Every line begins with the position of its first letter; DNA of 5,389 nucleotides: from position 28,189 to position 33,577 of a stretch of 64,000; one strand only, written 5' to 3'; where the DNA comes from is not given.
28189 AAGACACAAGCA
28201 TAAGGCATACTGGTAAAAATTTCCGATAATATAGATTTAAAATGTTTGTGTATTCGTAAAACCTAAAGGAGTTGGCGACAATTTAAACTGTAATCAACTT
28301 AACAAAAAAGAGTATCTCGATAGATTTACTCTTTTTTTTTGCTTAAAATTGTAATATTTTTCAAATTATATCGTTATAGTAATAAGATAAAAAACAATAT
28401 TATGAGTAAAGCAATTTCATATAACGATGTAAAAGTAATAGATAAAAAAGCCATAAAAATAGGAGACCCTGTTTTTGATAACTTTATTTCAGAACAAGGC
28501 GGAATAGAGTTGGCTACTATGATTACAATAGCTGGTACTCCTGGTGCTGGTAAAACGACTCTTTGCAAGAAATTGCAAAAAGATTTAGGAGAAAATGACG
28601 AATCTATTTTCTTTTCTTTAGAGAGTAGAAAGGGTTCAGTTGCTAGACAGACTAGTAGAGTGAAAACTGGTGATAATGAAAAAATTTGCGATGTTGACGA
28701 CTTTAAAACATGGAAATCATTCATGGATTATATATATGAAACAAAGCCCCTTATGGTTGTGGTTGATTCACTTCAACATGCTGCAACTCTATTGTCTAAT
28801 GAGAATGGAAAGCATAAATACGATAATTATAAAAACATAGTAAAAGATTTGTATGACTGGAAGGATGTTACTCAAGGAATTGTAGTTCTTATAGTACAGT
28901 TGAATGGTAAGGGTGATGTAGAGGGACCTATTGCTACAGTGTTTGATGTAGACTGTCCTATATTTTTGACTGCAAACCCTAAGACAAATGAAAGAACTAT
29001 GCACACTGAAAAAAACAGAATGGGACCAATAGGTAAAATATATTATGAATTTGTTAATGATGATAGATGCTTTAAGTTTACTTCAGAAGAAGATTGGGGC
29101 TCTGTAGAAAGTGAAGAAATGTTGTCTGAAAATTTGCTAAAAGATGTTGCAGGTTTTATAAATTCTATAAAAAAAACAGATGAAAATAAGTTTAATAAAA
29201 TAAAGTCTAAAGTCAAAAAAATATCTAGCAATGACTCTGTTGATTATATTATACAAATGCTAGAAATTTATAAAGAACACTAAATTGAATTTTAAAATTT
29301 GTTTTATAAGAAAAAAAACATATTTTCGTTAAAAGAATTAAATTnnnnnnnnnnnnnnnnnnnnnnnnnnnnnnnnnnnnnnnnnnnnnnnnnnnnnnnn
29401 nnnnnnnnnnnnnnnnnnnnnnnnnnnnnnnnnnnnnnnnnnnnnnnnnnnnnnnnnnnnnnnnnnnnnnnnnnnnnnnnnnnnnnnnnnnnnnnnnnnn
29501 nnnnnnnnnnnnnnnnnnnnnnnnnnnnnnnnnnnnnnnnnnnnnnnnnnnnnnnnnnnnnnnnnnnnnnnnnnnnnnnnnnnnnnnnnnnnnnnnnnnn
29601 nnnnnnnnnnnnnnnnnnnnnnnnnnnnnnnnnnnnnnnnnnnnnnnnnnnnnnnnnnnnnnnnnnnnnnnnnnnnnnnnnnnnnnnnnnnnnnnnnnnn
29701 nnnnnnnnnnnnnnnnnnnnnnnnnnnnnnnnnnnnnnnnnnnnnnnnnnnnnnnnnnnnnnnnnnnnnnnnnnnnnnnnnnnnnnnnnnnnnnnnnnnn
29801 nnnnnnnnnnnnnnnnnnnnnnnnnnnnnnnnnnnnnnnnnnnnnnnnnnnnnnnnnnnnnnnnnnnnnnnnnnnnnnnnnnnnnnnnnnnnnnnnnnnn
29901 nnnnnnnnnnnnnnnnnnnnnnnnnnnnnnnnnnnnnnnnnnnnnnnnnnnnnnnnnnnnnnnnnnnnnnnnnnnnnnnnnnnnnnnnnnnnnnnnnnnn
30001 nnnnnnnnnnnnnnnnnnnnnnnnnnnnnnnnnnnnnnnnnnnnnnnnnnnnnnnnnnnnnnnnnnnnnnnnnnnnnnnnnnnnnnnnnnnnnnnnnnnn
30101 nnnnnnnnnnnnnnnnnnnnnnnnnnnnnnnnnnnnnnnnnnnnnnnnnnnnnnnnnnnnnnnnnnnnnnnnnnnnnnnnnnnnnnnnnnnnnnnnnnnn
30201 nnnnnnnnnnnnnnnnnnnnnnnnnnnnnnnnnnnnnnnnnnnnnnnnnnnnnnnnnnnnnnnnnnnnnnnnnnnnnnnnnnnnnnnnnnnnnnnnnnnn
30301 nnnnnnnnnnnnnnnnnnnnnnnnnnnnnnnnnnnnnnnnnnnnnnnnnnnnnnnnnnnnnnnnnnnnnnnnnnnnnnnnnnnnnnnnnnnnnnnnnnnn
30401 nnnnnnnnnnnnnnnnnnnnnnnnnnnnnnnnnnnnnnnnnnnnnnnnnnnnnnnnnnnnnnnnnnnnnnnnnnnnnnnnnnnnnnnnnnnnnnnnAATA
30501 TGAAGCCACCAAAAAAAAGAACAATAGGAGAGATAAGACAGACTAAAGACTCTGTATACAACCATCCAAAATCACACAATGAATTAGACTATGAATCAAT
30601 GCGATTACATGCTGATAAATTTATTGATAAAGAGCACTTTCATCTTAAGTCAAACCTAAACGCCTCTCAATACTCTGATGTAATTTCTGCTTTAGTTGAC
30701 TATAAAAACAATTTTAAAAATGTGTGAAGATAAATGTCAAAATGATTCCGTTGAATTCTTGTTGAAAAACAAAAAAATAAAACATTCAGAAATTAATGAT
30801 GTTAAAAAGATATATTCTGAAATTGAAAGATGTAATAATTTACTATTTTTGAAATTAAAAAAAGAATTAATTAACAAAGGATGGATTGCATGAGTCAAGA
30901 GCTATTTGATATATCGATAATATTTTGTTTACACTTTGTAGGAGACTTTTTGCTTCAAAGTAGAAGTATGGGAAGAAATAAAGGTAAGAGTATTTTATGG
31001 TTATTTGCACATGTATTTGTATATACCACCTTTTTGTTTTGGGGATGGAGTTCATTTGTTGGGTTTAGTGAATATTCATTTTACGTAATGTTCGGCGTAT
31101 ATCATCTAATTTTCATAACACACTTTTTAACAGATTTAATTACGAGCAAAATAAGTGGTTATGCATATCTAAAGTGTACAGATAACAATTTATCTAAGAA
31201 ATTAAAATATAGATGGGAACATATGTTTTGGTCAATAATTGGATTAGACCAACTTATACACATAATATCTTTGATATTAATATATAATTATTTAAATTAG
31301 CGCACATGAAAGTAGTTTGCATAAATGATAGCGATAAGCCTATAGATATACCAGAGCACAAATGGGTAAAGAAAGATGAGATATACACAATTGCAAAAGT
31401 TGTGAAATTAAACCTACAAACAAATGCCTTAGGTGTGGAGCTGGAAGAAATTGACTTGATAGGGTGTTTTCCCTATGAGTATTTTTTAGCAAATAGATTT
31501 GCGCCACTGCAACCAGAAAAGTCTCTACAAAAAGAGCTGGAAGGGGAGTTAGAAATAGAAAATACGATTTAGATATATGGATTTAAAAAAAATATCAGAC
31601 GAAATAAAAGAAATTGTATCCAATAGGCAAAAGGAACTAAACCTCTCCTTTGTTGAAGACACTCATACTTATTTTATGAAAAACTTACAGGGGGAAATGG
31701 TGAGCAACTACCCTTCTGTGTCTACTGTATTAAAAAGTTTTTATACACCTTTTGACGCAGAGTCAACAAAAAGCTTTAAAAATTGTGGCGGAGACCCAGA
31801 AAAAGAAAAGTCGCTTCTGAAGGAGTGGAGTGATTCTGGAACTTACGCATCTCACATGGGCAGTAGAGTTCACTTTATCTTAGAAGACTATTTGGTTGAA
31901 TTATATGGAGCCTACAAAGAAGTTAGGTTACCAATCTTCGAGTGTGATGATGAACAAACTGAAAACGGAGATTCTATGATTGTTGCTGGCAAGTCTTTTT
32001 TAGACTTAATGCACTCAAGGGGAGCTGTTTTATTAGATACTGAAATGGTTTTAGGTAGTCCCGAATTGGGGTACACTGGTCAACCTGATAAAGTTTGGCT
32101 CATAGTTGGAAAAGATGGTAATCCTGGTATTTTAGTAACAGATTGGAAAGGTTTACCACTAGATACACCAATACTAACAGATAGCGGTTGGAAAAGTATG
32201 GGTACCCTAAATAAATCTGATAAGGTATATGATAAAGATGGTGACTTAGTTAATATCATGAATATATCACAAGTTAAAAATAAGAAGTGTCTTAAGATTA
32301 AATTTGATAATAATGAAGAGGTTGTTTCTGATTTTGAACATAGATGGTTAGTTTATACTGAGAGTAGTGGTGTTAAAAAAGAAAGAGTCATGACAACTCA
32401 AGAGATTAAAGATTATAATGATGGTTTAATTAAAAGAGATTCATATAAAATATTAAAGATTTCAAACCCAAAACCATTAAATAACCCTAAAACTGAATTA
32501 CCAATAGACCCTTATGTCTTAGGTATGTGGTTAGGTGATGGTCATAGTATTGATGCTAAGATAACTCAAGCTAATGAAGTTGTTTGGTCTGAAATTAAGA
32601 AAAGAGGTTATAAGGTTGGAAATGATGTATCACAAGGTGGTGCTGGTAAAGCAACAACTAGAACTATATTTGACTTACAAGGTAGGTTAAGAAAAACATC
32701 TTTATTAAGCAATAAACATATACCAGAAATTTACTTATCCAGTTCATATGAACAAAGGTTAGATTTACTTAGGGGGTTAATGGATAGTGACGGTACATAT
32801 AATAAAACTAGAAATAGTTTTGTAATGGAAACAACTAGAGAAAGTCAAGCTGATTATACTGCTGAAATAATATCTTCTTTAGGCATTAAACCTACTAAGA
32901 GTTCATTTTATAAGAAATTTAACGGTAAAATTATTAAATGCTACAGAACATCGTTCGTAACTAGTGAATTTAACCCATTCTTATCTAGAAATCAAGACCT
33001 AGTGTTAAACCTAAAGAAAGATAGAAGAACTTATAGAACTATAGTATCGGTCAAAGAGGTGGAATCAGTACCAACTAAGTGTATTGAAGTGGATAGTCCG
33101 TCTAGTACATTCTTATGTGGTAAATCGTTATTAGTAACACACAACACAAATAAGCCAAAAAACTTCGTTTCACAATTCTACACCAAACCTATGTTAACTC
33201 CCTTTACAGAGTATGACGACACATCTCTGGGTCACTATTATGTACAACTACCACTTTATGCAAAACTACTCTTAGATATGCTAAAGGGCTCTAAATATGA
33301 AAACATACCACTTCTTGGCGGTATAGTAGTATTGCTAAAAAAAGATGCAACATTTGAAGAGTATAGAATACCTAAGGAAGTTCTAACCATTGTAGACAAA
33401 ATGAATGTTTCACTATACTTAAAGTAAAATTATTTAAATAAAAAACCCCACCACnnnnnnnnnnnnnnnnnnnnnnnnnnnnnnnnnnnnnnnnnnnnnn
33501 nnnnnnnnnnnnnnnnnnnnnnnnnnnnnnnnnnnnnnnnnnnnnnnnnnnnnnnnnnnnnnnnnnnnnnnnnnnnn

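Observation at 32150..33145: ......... intein inserted directly after the catalytic lysine of a PD-(D/E)XK nuclease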

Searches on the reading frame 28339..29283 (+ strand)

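Call 12: search_protein_families(library=pfam, proteins=[window:28339-29283:+], max_evalue=0.001)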
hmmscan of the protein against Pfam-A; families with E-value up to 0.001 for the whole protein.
window:28339-29283:+ (314 aa): 11 families
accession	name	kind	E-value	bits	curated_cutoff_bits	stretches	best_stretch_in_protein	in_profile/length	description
PF06745.19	ATPase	-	1.1e-10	41.7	26.6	1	40-108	2-70/231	KaiC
PF13238.12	AAA_18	-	6e-08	33.6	29.4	1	62-116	1-50/128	AAA domain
PF03796.21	DnaB_C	-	1.3e-07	31.7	27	1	53-116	13-79/255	DnaB-like helicase C terminal domain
PF13479.12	AAA_24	-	5.5e-07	30.1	27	1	60-175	3-104/195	AAA domain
PF13401.12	AAA_22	-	3.2e-06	27.9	27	1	59-184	5-120/130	AAA domain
PF13481.12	AAA_25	-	5.3e-05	23.4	27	0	132-188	138-190/195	AAA domain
PF20720.3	nSTAND3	-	0.00019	21.6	27.2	0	60-90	18-48/155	Novel STAND NTPase 3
PF02223.23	Thymidylate_kin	-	0.00021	21.5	27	1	66-110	3-47/185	Thymidylate kinase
PF13173.12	AAA_14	-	0.00039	20.9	27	0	61-139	4-92/129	AAA domain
PF09848.15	SLFN-g3_helicase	-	0.00048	20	24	1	61-177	3-116/354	Schlafen group 3, DNA/RNA helicase domain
PF01443.25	Viral_helicase1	-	0.00062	20.1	21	1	62-124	1-70/228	Viral superfamily 1 RNA helicase core domain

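Call 50: search_protein_families(library=phrogs, proteins=[window:28339-29283:+], max_evalue=0.001)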
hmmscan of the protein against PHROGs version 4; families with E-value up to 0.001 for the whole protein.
window:28339-29283:+ (314 aa): 9 families
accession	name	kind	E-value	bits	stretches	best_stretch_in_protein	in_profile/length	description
phrog_19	-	DNA, RNA and nucleotide metabolism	3.9e-11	43.5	2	36-95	332-390/621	DnaB-like replicative helicase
phrog_243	-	DNA, RNA and nucleotide metabolism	9.4e-08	32.3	0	44-99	20-73/273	DnaB-like replicative helicase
phrog_124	-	DNA, RNA and nucleotide metabolism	2.9e-07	31.2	1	43-156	28-128/382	Sak4-like ssDNA annealing protein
phrog_6891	-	other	6.6e-07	30.2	1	54-161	37-137/310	ATPase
phrog_239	-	DNA, RNA and nucleotide metabolism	5.7e-06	26.5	1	54-131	353-462/801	DNA primase/helicase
phrog_761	-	other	9.2e-06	26.5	1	60-86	20-46/362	thymidylate kinase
phrog_97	-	other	3.5e-05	24.2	1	29-148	40-176/506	UvsX-like recombinase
phrog_2872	-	DNA, RNA and nucleotide metabolism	6.2e-05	23.7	1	59-173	2-112/219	Sak4-like ssDNA annealing protein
phrog_26214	-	unknown function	0.00099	18.8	0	53-234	49-227/420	-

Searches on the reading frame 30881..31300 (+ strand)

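Call 63: search_protein_families(library=phrogs, proteins=[window:30881-31300:+], max_evalue=0.001)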
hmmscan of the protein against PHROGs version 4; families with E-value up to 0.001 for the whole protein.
window:30881-31300:+ (139 aa): 1 family
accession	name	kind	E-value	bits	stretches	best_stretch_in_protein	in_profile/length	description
phrog_2470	-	moron, auxiliary metabolic gene and host takeover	2.1e-17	64.4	1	12-137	10-115/119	membrane protein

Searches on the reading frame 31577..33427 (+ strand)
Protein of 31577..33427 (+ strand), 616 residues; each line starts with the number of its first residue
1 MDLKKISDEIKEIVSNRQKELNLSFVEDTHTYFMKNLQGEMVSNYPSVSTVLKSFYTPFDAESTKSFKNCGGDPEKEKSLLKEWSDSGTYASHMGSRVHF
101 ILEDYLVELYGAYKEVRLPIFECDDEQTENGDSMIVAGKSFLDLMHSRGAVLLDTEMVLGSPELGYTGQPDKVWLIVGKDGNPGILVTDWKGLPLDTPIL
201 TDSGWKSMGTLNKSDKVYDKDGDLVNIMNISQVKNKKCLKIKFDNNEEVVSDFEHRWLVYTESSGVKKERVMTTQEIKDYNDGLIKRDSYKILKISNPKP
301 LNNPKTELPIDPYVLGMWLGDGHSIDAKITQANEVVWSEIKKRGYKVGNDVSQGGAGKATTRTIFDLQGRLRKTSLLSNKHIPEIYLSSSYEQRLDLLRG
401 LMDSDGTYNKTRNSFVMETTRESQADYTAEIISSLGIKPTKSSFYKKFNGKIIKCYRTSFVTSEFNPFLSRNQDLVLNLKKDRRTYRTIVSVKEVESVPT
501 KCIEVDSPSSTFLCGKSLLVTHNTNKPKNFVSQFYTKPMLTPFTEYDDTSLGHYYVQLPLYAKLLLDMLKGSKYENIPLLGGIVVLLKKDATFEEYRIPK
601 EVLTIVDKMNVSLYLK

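Call 3: search_protein_families(library=pfam, proteins=[window:31577-33427:+], max_evalue=1)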
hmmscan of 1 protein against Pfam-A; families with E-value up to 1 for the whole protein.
window:31577-33427:+ (616 aa): 2 families
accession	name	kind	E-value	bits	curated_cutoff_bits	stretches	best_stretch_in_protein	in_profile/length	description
PF05204.19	Hom_end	-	7.6e-05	23.2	21.1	1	382-455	2-76/110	Homing endonuclease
PF14528.11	LAGLIDADG_3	-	0.00082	20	22.5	1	393-444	2-55/82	LAGLIDADG-like domain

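Call 4: search_protein_families(library=ncbifam, proteins=[window:31577-33427:+], max_evalue=1)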
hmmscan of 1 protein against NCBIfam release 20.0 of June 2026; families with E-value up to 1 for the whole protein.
window:31577-33427:+ (616 aa): 0 families

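Call 5: search_protein_families(library=phrogs, proteins=[window:31577-33427:+], max_evalue=0.1)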
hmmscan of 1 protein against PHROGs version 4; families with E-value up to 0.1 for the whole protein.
window:31577-33427:+ (616 aa): 7 families
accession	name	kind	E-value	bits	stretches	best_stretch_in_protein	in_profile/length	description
phrog_36964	-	head and packaging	2.9e-33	116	1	195-530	95-441/890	terminase large subunit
phrog_15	-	head and packaging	1.3e-27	97.6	1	191-419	78-319/1330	terminase large subunit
phrog_19299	-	head and packaging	5e-15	56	1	191-525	31-387/702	terminase large subunit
phrog_298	-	DNA, RNA and nucleotide metabolism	5.9e-13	49.8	1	15-191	41-186/293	exonuclease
phrog_50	-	DNA, RNA and nucleotide metabolism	1.4e-07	31.9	1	190-334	86-227/570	DnaC-like helicase loader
phrog_510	-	DNA, RNA and nucleotide metabolism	3.2e-06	27.1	1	198-417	411-636/667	DNA primase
phrog_38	-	head and packaging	0.076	12.6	0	193-281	155-245/760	terminase large subunit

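Call 51: predict_structure(alignment_id=A5)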
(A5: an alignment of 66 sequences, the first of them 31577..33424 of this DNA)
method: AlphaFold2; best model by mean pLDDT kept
length: 616 residues; sequences in the alignment: 66
mean_pLDDT: 87.9   pTM: 0.57
mean pLDDT of the five models: 87.9, 87.2, 87.1, 85.1, 85.0
residues with pLDDT >= 90: 388; 70-90: 177; 50-70: 40; < 50: 11
segments of 3 or more residues with pLDDT < 50: 190-194, 525-528
pLDDT, mean of each block of 10 residues (from residue 1): 90 95 86 93 89 86 64 79 78 81 85 69 70 86 92 92 94 90 86 61 91 95 92 68 94 88 90 90 89 96 97 98 95 94 95 71 96 94 95 98 95 94 95 96 94 96 93 84 84 82 86 95 58 78 91 93 96 94 85 90 92 81
secondary structure, 60 per line:
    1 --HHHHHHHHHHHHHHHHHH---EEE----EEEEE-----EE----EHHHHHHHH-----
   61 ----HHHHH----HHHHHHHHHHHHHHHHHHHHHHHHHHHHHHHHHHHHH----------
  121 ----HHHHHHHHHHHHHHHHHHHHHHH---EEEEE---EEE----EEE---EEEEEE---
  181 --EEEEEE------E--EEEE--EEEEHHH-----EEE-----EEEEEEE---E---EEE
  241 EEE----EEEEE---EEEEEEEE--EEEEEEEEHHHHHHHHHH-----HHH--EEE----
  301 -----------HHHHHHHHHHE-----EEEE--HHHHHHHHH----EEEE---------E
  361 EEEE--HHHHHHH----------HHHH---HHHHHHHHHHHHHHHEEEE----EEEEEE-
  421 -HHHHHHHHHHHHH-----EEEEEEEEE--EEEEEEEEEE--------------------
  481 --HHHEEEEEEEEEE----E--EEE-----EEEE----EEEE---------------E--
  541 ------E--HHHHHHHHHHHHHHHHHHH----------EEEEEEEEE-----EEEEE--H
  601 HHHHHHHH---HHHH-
elements in order: H3-20 E24-26 E31-35 H48-55 H65-69 H74-110 H125-147 E151-155 E159-161 E166-168 E172-177 E183-188 E198-201 E204-207 E216-218 E224-230 E238-243 E248-252 E256-263 E266-273 H274-283 E294-296 H312-321 E328-331 H334-342 E347-350 E360-364 H367-373 H384-387 H391-405 E406-409 E414-419 H422-434 E440-448 E451-460 E486-495 E503-505 E511-514 E519-522 H550-568 E579-587 E593-597 H600-608 H612-615

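Call 53: fold_search(model_id=the predicted structure, library=pdb)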
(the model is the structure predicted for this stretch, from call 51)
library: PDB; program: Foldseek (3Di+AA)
matches with E <= 10: 407; with E <= 0.001: 54
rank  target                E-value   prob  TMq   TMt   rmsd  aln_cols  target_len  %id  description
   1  1ef0_A                2.1e-15  1.00  0.42  0.58   8.3       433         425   15  CRYSTAL STRUCTURE OF PI-SCEI MINIPRECURSOR (released 2000-06-07)
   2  1jva_B                4.0e-15  1.00  0.42  0.58   9.2       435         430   14  CRYSTAL STRUCTURE OF THE VMA1-DERIVED ENDONUCLEASE BEARING THE N AND C EXTEIN PROPEPTIDES (released 2002-08-29)
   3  1vde_B                6.3e-15  1.00  0.40  0.56   9.2       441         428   13  PI-SCEI, A HOMING ENDONUCLEASE WITH PROTEIN SPLICING ACTIVITY (released 1998-04-08)
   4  1vde_A                6.6e-15  1.00  0.42  0.57   8.5       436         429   14  PI-SCEI, A HOMING ENDONUCLEASE WITH PROTEIN SPLICING ACTIVITY (released 1998-04-08)
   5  1lwt_A                3.5e-14  1.00  0.39  0.52  10.4       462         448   14  Crystal structure of the intein homing endonuclease PI-SceI bound to its substrate DNA (Ca2+ free) (released 2002-09-27)
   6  7qsu                  7.6e-14  1.00  0.40  0.63   5.8       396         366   13  Crystal structure of homing endonuclease-associated TliVMA intein (C1A, d333-339) (released 2022-03-30)
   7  1dfa                  1.0e-13  1.00  0.41  0.60   6.8       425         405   14  CRYSTAL STRUCTURE OF PI-SCEI IN C2 SPACE GROUP (released 1999-12-08)
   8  1lws_A                1.1e-13  1.00  0.40  0.55   9.7       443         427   15  Crystal structure of the intein homing endonuclease PI-SceI bound to its recognition sequence (released 2002-09-27)
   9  1jva_A                2.2e-13  1.00  0.39  0.54   9.6       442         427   14  CRYSTAL STRUCTURE OF THE VMA1-DERIVED ENDONUCLEASE BEARING THE N AND C EXTEIN PROPEPTIDES (released 2002-08-29)
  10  1um2_B                2.5e-13  1.00  0.42  0.59   9.4       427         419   14  Crystal Structure of the Vma1-Derived Endonuclease with the Ligated Extein Segment (released 2004-09-22)
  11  1ef0_B                3.9e-13  1.00  0.39  0.59   9.7       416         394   13  CRYSTAL STRUCTURE OF PI-SCEI MINIPRECURSOR (released 2000-06-07)
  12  1um2_A                1.4e-12  1.00  0.39  0.55  10.0       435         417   14  Crystal Structure of the Vma1-Derived Endonuclease with the Ligated Extein Segment (released 2004-09-22)
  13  7qss                  3.8e-11  1.00  0.37  0.51   9.2       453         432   13  Crystal structure of homing endonuclease-associated TliVMA intein (C1A) (released 2022-03-30)
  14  7qst                  6.6e-10  1.00  0.36  0.58   8.2       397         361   15  Crystal structure of homing endonuclease-associated PhoVMA intein (C1A) (released 2022-03-30)
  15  1dq3                  1.2e-07  1.00  0.34  0.44  12.4       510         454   10  CRYSTAL STRUCTURE OF AN ARCHAEAL INTEIN-ENCODED HOMING ENDONUCLEASE PI-PFUI (released 2000-07-05)
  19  6bs8_C                3.2e-05  1.00  0.17  0.81  11.6       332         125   13  The class 3 DnaB intein from Mycobacterium smegmatis (released 2018-11-21)
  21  6bs8_B                3.6e-05  1.00  0.18  0.78  11.5       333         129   13  The class 3 DnaB intein from Mycobacterium smegmatis (released 2018-11-21)
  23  6rix_B                5.1e-05  1.00  0.18  0.80  13.2       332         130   12  Crystal structure of MchDnaB-1 intein (released 2020-05-13)
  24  6rix_A                6.0e-05  1.00  0.18  0.78  13.8       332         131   13  Crystal structure of MchDnaB-1 intein (released 2020-05-13)
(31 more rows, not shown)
